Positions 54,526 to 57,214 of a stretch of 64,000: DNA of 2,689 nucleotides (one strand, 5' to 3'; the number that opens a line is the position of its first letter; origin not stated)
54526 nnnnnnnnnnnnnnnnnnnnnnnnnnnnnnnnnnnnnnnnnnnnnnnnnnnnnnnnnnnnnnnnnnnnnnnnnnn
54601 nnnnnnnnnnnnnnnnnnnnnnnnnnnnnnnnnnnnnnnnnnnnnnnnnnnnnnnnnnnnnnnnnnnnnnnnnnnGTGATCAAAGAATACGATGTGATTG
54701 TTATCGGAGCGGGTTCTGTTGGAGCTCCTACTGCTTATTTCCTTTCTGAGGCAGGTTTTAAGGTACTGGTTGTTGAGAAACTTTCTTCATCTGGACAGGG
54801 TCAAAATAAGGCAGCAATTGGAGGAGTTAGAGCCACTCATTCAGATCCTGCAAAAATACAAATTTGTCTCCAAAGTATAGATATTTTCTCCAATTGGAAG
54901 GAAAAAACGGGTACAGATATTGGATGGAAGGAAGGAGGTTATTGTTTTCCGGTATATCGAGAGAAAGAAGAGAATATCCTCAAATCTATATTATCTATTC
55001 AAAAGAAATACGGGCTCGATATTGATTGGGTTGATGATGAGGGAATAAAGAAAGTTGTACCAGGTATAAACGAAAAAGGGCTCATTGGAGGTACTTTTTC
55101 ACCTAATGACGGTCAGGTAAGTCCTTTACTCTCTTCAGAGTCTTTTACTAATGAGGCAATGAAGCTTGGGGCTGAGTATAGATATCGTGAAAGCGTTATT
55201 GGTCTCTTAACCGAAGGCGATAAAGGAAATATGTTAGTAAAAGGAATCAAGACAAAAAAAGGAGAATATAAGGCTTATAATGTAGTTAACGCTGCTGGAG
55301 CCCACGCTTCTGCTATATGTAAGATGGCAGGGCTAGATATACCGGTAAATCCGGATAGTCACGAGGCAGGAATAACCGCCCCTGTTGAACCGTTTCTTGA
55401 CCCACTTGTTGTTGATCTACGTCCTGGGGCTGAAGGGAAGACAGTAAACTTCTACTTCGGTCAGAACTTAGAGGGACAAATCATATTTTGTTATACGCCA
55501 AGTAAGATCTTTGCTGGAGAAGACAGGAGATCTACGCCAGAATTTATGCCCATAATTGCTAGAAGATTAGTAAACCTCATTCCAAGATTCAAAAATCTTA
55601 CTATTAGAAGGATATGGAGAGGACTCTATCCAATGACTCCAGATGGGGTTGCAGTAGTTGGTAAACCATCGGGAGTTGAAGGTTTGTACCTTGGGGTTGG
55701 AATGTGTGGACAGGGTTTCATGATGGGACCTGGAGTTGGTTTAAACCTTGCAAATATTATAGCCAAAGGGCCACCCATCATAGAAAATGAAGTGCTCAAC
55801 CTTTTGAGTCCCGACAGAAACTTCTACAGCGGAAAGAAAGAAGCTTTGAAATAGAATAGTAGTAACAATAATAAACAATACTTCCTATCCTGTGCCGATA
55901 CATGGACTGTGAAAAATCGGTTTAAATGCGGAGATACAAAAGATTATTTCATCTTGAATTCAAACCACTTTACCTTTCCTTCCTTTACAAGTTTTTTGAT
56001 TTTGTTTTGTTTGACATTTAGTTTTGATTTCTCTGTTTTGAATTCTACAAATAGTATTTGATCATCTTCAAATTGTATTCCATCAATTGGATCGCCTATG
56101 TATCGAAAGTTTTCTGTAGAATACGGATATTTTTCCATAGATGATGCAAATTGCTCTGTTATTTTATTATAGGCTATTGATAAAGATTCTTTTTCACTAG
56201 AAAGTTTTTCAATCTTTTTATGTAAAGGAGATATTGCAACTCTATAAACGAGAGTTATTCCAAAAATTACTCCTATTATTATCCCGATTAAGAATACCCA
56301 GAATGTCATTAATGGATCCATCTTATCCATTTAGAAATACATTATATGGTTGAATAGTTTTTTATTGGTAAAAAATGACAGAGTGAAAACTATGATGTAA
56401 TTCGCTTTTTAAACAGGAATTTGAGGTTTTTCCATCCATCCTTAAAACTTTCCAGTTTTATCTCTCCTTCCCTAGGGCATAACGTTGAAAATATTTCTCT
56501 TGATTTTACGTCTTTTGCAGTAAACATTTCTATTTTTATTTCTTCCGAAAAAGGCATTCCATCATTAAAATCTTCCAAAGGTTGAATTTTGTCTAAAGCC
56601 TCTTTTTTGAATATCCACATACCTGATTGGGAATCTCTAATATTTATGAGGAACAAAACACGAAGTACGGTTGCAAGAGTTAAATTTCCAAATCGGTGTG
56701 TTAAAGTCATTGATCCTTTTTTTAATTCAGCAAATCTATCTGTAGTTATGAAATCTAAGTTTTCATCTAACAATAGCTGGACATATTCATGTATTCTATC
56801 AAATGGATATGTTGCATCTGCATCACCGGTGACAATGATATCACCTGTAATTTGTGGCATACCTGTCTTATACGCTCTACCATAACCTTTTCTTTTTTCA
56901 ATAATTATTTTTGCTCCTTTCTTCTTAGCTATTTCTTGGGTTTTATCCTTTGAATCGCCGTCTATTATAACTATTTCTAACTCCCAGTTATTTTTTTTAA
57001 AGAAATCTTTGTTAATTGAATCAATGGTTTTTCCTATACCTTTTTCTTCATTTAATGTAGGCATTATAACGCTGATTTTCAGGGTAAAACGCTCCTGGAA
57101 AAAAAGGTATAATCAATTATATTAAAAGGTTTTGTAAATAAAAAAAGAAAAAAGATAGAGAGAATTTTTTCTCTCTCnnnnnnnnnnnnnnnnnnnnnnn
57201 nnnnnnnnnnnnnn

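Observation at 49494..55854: Fe-S/flavin oxidoreductase operon inserted into the RNA-polymerase/ribosomal supraoperon directly after nusA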

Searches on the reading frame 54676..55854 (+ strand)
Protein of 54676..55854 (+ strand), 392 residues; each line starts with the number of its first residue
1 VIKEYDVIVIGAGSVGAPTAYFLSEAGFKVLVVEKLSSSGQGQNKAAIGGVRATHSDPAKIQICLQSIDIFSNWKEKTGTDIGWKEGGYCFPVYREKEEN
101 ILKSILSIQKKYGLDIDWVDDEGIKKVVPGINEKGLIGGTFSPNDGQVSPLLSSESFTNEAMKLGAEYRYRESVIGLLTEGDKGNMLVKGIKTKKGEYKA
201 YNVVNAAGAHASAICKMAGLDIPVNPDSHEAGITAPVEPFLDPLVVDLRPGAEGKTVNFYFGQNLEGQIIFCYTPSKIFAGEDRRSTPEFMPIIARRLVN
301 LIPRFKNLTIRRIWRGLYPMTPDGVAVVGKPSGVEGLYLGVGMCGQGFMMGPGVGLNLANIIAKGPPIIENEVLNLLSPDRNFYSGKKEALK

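Call 3: search_protein_families(library=pfam, proteins=[window:54676-55854:+], max_evalue=0.01)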
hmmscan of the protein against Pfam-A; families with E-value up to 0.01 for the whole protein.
window:54676-55854:+ (392 aa): 10 families
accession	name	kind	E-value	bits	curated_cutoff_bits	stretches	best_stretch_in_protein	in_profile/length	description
PF01266.30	DAO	-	2.1e-58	199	27.9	1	6-360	1-352/353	FAD dependent oxidoreductase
PF01946.23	Thi4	-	2.3e-06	27.4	26.2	1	3-43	16-57/235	Thi4 family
PF01494.25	FAD_binding_3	-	3.5e-06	26.9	22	1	4-41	1-38/349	FAD binding domain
PF00890.30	FAD_binding_2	-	1.4e-05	24.9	20.4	1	6-59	1-53/414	FAD binding domain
PF13450.12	NAD_binding_8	-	7.6e-05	23.3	21.9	1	9-40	1-32/68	NAD(P)-binding Rossmann-like domain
PF03486.20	HI0933_like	-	0.0001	22.3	50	1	6-56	2-52/244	HI0933-like protein Rossmann domain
PF07992.20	Pyr_redox_2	-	0.00013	21.9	26.1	1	5-159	1-58/291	Pyridine nucleotide-disulphide oxidoreductase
PF13738.12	Pyr_redox_3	-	0.0018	18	30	0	8-36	1-30/305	Pyridine nucleotide-disulphide oxidoreductase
PF03721.20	UDPG_MGDP_dh_N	-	0.0031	17.6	27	1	7-34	3-30/187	UDP-glucose/GDP-mannose dehydrogenase family, NAD binding domain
PF01134.28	GIDA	-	0.0069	15.9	22.1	0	6-51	1-47/391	Glucose inhibited division protein A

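Call 4: search_protein_families(library=ncbifam, proteins=[window:54676-55854:+], max_evalue=0.001)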
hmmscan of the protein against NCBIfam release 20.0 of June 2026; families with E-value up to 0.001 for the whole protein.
window:54676-55854:+ (392 aa): 50 families (the best 25 are shown)
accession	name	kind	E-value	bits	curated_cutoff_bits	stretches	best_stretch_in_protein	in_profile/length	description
TIGR01373.1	soxB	subfamily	3e-33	115.3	529.45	1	3-367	29-387/407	sarcosine oxidase subunit beta family protein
TIGR02352.1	thiamin_ThiO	equivalog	4e-31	108.4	250.8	2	7-222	1-218/351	glycine oxidase ThiO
NF001933.0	PRK00711.1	subfamily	1.9e-30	106.2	383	3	294-376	332-413/429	D-amino acid dehydrogenase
NF008425.0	PRK11259.1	equivalog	1e-23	83.9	257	1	3-225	3-217/377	N-methyl-L-tryptophan oxidase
TIGR01377.1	soxA_mon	subfamily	8.8e-22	77.4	479.65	1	5-226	1-215/381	amino oxidase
TIGR03364.1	HpnW_proposed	hypoth_equivalog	1.9e-16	60.1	285.1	1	5-209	1-195/365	TIGR03364 family FAD-dependent oxidoreductase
TIGR03377.1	glycerol3P_GlpA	equivalog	6.1e-15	54.7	552.8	1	6-320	1-306/530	anaerobic glycerol-3-phosphate dehydrogenase subunit GlpA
NF033460.1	glycerol3P_ox_II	equivalog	6.5e-12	45.3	460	1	4-220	1-217/361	type 2 glycerol-3-phosphate oxidase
NF008726.1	PRK11728.1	equivalog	7.1e-12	44.8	299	1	5-222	1-213/389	L-2-hydroxyglutarate oxidase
NF009074.0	PRK12409.1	equivalog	1.7e-11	43.9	494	1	65-226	112-273/410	D-amino acid dehydrogenase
TIGR03197.1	MnmC_Cterm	equivalog_domain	3.4e-11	42.8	174.2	1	6-219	1-211/400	FAD-dependent 5-carboxymethylaminomethyl-2-thiouridine(34) oxidoreductase MnmC1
NF008313.0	PRK11101.1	equivalog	4.2e-11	42.1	425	1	4-226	8-228/548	anaerobic glycerol-3-phosphate dehydrogenase subunit A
TIGR02032.1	GG-red-SF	subfamily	2.9e-10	40.3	158.8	1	5-41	1-37/297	geranylgeranyl reductase family protein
NF006130.0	PRK08274.1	equivalog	9.4e-10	37.9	369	1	3-212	4-194/467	FAD-dependent tricarballylate dehydrogenase TcuA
NF002480.1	PRK01747.1-1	equivalog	1.4e-08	33.6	540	1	4-218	248-459/645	bifunctional tRNA (5-methylaminomethyl-2-thiouridine)(34)-methyltransferase MnmC2/FAD-dependent 5-carboxymethylaminomethyl-2-thiouridine(34)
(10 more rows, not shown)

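Call 19: search_solved_structures(query=window:54676-55851:+, max_evalue=0.00001)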
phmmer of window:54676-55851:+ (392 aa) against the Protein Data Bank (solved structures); distinct sequences matched with E-value up to 0.00001: 32.
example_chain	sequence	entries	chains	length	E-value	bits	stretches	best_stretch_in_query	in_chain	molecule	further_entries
1y56_B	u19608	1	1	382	1.8e-50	175.1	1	4-367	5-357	sarcosine oxidase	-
7cyx_A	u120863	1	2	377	1.8e-25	92.8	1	1-365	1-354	Glycine oxidase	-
2gag_B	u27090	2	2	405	1.5e-23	86.5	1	3-371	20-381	heterotetrameric sarcosine oxidase beta-subunit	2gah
3ada_B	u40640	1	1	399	1.5e-23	86.5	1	3-367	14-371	SARCOSINE OXIDASE BETA SUBUNIT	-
1vrq_B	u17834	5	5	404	1.6e-23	86.4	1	3-367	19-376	Sarcosine oxidase beta subunit | Subunit beta of sarcosine oxidase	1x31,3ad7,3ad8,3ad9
4p9s_A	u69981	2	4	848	1.5e-22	83.2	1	6-369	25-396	Dimethylglycine dehydrogenase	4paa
5l46_A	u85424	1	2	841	6.7e-22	81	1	6-369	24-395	Dimethylglycine dehydrogenase, mitochondrial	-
4pab_A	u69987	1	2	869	1.1e-21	80.3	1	6-369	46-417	Dimethylglycine dehydrogenase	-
4ysh_A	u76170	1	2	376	8.3e-21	77.4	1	3-364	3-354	Glycine oxidase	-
1ryi_A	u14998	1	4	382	1.2e-14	57.1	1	3-223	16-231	GLYCINE OXIDASE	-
9woz_A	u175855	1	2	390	1.4e-14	57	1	3-223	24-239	Glycine oxidase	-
3if9_A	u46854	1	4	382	1.5e-14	56.8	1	3-223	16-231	Glycine oxidase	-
1ng3_A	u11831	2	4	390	1.9e-14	56.5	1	3-223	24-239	Glycine oxidase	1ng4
3bhf_A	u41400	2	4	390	1.7e-11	46.8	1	3-232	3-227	Monomeric sarcosine oxidase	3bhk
3m0o_A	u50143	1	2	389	2.4e-11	46.3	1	4-232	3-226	Monomeric sarcosine oxidase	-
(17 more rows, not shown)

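Call 54: search_solved_structures(query=A2, max_evalue=1e-20, show_alignments=1)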
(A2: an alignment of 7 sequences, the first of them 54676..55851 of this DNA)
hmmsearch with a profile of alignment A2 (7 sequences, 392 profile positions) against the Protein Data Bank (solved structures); distinct sequences matched with E-value up to 1e-20: 9.
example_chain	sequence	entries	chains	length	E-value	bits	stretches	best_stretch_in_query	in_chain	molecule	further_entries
1y56_B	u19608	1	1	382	9.7e-60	205.6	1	4-375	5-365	sarcosine oxidase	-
7cyx_A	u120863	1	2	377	8.1e-29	103.8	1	1-364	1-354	Glycine oxidase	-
5l46_A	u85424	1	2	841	4.1e-27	98.2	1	5-370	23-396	Dimethylglycine dehydrogenase, mitochondrial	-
4p9s_A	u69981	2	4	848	1e-26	96.9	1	5-370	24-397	Dimethylglycine dehydrogenase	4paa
4pab_A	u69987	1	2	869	9.6e-26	93.7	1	5-370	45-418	Dimethylglycine dehydrogenase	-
2gag_B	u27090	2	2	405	3.2e-25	92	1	2-368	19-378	heterotetrameric sarcosine oxidase beta-subunit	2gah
3ada_B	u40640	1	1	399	3.3e-24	88.6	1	2-368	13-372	SARCOSINE OXIDASE BETA SUBUNIT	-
1vrq_B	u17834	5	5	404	3.4e-24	88.6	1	2-368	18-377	Sarcosine oxidase beta subunit | Subunit beta of sarcosine oxidase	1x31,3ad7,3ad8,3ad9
4ysh_A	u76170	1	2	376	1.7e-22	83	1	1-371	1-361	Glycine oxidase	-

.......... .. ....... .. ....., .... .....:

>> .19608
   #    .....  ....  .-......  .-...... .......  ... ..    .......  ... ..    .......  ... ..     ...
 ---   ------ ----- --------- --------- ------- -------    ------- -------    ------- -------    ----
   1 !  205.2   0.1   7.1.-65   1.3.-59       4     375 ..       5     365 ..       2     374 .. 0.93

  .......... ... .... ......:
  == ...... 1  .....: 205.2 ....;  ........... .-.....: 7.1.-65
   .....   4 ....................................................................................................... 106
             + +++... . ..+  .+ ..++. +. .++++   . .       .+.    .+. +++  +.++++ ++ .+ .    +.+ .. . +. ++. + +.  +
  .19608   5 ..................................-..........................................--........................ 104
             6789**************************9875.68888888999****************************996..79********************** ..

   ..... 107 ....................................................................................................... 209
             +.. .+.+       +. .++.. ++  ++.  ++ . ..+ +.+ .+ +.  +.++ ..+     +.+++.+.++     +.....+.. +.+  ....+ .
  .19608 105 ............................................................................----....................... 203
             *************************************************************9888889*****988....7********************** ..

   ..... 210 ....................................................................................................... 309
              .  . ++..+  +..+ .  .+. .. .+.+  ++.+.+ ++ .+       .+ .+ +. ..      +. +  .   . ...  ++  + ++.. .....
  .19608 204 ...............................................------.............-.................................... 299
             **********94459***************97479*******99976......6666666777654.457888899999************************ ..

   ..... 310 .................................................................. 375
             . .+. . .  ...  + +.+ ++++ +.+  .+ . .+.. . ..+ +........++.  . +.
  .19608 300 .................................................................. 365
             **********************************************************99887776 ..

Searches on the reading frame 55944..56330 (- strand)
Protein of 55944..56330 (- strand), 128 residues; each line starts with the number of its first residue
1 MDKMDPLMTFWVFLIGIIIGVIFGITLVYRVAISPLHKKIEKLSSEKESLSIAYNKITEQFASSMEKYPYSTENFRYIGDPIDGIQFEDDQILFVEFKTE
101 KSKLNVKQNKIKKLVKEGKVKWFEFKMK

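Call 5: search_protein_families(library=pfam, proteins=[window:55944-56330:-], max_evalue=0.0001)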
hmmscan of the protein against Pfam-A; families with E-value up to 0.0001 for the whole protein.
window:55944-56330:- (128 aa): 1 family
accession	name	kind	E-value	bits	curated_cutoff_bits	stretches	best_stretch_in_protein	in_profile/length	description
PF10107.15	Endonuc_Holl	-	1.1e-13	51.7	23.8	1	47-125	72-157/159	Endonuclease related to archaeal Holliday junction resolvase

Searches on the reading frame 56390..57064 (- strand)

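Call 5: search_protein_families(library=pfam, proteins=[window:56390-57064:-], max_evalue=0.0001)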
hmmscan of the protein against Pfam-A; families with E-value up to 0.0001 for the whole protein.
window:56390-57064:- (224 aa): 2 families
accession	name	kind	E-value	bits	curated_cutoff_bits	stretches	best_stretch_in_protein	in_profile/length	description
PF00535.33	Glycos_transf_2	-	2.4e-22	80.1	23.3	1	1-160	4-167/168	Glycosyl transferase family 2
PF13641.12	Glyco_tranf_2_3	-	5.1e-05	23.8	27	1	2-125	8-138/230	Glycosyltransferase like family 2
